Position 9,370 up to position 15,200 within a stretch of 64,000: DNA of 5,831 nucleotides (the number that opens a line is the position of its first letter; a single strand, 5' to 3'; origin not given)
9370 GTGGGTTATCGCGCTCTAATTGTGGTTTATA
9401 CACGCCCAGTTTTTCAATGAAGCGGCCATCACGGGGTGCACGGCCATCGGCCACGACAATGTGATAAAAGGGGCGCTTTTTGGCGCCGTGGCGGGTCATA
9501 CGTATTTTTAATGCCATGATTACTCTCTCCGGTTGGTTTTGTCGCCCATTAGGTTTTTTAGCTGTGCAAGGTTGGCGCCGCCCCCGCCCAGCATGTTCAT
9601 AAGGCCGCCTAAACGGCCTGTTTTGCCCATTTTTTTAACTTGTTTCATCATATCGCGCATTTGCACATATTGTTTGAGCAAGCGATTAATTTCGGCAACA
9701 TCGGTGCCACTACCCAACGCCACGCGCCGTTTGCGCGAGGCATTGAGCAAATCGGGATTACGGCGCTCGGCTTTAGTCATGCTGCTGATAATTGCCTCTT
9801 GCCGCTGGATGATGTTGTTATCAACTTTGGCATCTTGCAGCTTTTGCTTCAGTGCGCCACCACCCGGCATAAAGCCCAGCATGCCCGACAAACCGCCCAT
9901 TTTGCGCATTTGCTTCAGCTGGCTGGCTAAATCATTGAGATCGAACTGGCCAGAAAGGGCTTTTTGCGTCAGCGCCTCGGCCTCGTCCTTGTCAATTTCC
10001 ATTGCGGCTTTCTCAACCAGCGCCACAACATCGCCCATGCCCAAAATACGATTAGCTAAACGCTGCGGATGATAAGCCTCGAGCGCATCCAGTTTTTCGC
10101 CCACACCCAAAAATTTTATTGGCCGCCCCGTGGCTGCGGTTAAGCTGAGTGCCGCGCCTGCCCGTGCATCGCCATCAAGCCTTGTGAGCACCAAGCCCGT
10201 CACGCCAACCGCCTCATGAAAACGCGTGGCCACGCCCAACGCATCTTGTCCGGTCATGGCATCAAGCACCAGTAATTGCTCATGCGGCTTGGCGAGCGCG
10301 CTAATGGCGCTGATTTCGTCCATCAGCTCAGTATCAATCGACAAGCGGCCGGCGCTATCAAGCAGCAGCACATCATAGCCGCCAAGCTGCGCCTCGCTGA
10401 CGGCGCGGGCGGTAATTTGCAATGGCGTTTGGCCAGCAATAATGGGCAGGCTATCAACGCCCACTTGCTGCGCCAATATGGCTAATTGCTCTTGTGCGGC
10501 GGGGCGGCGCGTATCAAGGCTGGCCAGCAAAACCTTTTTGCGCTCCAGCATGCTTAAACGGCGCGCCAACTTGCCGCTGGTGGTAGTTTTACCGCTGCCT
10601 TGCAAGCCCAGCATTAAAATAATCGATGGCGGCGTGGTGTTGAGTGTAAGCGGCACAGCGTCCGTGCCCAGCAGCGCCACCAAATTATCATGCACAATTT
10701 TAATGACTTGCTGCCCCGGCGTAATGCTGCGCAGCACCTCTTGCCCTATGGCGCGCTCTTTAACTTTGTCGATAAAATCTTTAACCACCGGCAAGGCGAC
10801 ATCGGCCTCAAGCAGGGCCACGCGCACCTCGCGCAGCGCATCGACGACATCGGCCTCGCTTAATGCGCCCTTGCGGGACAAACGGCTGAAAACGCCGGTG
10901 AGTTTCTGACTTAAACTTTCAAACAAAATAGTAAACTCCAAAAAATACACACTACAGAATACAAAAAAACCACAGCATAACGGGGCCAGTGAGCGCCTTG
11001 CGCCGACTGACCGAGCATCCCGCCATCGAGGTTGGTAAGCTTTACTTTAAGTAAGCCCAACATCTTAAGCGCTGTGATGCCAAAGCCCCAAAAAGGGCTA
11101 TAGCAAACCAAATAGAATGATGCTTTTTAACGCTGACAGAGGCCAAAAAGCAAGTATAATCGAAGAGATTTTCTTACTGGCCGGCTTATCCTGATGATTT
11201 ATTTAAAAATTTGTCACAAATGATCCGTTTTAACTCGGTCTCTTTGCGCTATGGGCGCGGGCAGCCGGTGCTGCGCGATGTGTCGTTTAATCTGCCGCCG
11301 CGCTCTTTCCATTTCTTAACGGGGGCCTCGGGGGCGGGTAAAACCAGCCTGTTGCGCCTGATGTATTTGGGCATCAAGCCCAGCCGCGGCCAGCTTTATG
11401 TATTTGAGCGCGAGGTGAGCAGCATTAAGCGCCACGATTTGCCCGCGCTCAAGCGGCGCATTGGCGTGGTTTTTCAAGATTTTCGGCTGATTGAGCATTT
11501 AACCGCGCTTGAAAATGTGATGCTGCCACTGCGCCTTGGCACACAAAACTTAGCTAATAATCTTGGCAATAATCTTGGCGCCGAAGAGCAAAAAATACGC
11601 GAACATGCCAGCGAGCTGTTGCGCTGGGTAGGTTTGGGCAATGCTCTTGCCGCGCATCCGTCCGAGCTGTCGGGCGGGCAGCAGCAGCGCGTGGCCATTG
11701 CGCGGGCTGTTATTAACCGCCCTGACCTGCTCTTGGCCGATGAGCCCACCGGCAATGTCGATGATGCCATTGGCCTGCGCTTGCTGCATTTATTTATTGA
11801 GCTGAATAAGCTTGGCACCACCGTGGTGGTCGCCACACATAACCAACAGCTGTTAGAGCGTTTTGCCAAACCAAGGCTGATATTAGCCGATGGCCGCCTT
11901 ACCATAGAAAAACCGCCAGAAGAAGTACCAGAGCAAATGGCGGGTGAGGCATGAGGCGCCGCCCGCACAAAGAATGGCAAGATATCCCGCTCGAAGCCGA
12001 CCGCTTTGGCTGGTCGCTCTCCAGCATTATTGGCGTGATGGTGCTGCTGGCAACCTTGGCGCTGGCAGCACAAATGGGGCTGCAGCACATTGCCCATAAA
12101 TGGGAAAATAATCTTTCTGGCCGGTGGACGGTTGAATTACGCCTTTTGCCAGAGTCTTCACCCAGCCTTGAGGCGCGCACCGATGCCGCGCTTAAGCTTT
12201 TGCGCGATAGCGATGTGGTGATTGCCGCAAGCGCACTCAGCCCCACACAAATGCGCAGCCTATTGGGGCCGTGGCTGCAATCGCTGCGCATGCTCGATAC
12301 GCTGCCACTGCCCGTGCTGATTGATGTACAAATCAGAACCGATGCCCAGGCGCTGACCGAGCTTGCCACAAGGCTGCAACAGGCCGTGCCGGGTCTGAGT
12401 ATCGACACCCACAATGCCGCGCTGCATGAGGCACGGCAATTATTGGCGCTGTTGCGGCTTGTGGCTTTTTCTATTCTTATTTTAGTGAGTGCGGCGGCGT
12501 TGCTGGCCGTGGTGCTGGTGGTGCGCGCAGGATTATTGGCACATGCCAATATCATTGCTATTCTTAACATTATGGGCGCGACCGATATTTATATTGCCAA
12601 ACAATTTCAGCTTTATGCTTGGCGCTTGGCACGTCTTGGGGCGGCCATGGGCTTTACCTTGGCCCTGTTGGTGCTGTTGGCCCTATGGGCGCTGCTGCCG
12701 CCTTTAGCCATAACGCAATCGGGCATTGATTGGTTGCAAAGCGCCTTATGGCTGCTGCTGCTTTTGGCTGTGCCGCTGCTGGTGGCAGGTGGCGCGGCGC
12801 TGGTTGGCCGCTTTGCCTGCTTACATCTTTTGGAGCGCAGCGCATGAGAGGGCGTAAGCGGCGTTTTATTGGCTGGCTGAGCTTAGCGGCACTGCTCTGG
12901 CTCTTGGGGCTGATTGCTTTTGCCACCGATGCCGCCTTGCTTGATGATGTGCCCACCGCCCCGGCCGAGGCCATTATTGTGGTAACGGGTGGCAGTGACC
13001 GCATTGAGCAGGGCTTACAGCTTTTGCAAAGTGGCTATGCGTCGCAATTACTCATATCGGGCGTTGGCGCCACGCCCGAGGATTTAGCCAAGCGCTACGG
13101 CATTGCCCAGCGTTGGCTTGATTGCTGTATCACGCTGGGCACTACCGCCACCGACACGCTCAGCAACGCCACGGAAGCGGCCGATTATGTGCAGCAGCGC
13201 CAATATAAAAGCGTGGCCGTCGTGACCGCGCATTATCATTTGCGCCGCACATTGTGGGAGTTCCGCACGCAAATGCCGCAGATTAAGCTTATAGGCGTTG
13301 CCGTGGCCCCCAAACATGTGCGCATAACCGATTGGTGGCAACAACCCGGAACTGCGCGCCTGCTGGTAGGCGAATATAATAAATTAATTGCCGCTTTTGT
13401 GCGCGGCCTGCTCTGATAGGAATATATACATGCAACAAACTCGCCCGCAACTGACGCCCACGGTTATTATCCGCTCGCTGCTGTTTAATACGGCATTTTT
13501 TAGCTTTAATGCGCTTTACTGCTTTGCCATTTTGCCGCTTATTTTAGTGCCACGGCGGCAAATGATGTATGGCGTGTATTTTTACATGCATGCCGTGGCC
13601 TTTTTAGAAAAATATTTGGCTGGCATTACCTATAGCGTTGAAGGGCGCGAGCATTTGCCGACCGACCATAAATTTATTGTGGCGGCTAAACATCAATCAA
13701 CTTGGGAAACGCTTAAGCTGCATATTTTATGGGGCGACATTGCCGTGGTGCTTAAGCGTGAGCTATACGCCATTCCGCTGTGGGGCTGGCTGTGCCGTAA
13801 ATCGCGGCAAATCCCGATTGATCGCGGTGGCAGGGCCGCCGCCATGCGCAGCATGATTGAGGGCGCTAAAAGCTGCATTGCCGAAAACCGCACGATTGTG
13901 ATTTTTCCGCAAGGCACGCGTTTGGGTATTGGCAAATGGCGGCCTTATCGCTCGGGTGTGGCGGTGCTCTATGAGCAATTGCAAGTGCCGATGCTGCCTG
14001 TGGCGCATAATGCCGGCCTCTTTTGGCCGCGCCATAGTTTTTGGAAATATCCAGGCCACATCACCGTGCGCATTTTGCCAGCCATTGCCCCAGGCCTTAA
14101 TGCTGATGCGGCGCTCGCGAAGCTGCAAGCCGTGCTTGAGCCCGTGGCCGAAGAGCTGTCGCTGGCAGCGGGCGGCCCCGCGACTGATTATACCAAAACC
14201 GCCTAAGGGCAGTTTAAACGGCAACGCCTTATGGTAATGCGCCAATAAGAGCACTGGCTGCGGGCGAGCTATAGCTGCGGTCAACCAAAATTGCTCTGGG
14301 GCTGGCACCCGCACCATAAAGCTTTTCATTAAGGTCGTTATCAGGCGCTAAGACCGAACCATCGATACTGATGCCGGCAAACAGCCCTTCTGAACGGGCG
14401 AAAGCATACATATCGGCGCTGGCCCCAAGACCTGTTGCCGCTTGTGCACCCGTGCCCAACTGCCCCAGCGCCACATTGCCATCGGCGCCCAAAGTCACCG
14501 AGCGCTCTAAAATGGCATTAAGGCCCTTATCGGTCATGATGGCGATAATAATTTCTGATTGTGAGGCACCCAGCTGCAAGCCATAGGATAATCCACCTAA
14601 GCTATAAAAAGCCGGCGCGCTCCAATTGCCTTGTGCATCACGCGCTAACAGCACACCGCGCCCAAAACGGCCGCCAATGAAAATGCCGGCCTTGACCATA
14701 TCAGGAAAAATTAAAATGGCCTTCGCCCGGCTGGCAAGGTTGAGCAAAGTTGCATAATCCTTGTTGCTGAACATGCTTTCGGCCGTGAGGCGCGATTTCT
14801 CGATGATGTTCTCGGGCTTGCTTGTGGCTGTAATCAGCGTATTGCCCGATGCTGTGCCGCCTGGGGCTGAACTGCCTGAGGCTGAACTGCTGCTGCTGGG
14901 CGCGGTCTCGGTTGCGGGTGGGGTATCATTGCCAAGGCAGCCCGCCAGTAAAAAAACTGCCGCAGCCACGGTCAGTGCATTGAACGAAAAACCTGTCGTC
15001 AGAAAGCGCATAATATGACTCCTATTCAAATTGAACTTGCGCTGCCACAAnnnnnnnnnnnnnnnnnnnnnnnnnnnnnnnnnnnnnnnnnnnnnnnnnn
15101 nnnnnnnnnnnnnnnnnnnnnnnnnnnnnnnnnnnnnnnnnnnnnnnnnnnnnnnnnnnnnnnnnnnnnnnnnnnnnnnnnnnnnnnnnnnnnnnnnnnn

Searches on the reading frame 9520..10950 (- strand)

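Call 8: search_protein_families(library=pfam, proteins=[window:9520-10950:-], max_evalue=0.01)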
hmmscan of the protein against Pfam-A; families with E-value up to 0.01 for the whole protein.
window:9520-10950:- (476 aa): 8 families
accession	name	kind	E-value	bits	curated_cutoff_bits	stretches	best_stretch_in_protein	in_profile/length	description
PF00448.28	SRP54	-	1.4e-66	224.4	22.7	1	108-304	1-196/196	SRP54-type protein, GTPase domain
PF02978.25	SRP_SPB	-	1.7e-33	115.3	27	1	335-435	1-91/91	Signal peptide binding domain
PF02881.24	SRP54_N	-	3.7e-22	78.8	22.4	1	13-90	1-75/75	SRP54-type protein, helical bundle domain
PF01656.29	CbiA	-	5.4e-05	23.6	25.4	1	118-267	9-92/125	CobQ/CobB/MinD/ParA nucleotide binding domain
PF06414.18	Zeta_toxin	-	0.00043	20.2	22.3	1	106-199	14-102/199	Zeta toxin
PF13671.12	AAA_33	-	0.005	17.6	27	0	111-134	2-25/143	AAA domain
PF13614.12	AAA_31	-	0.0068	16.8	27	0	118-151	12-44/177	AAA domain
PF13401.12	AAA_22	-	0.007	17.1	27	0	109-219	6-110/130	AAA domain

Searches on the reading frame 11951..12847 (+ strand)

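Call 7: search_protein_families(library=pfam, proteins=[window:11951-12847:+], max_evalue=0.01)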
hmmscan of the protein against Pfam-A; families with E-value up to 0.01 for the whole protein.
window:11951-12847:+ (298 aa): 1 family
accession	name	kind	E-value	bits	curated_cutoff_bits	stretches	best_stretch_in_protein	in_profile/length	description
PF02687.27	FtsX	-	0.00092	19.7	25.5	1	174-284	2-109/120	FtsX-like permease C-terminal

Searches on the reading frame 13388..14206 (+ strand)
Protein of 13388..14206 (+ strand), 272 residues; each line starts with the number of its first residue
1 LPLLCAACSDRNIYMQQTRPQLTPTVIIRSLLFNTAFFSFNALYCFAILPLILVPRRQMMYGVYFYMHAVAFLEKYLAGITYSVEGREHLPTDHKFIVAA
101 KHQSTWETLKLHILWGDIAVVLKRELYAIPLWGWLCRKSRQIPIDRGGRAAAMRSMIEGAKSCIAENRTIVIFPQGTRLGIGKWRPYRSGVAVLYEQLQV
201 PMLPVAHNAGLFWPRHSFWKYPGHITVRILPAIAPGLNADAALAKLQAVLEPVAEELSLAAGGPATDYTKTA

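Call 7: search_protein_families(library=pfam, proteins=[window:13388-14206:+], max_evalue=0.01)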
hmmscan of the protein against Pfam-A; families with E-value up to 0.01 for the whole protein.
window:13388-14206:+ (272 aa): 1 family
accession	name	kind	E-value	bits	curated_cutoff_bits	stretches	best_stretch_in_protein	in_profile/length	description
PF01553.26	Acyltransferase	-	1.7e-22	80.1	23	1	83-207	3-131/132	Acyltransferase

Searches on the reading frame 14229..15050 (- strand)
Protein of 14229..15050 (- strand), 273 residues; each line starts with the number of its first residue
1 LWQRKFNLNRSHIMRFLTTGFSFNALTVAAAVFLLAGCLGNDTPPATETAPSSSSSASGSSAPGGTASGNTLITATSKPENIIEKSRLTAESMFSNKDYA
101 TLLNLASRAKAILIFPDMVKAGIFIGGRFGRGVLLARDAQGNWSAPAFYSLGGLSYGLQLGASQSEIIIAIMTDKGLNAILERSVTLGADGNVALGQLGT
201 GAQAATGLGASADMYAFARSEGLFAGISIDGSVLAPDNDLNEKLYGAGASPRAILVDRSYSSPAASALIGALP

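Call 7: search_protein_families(library=pfam, proteins=[window:14229-15050:-], max_evalue=0.01)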
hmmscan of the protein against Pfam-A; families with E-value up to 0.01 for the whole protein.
window:14229-15050:- (273 aa): 1 family
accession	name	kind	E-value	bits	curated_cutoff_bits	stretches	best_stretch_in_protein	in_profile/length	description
PF04366.17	Ysc84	-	1.5e-30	106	25.1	1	153-272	2-124/127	Las17-binding protein actin regulator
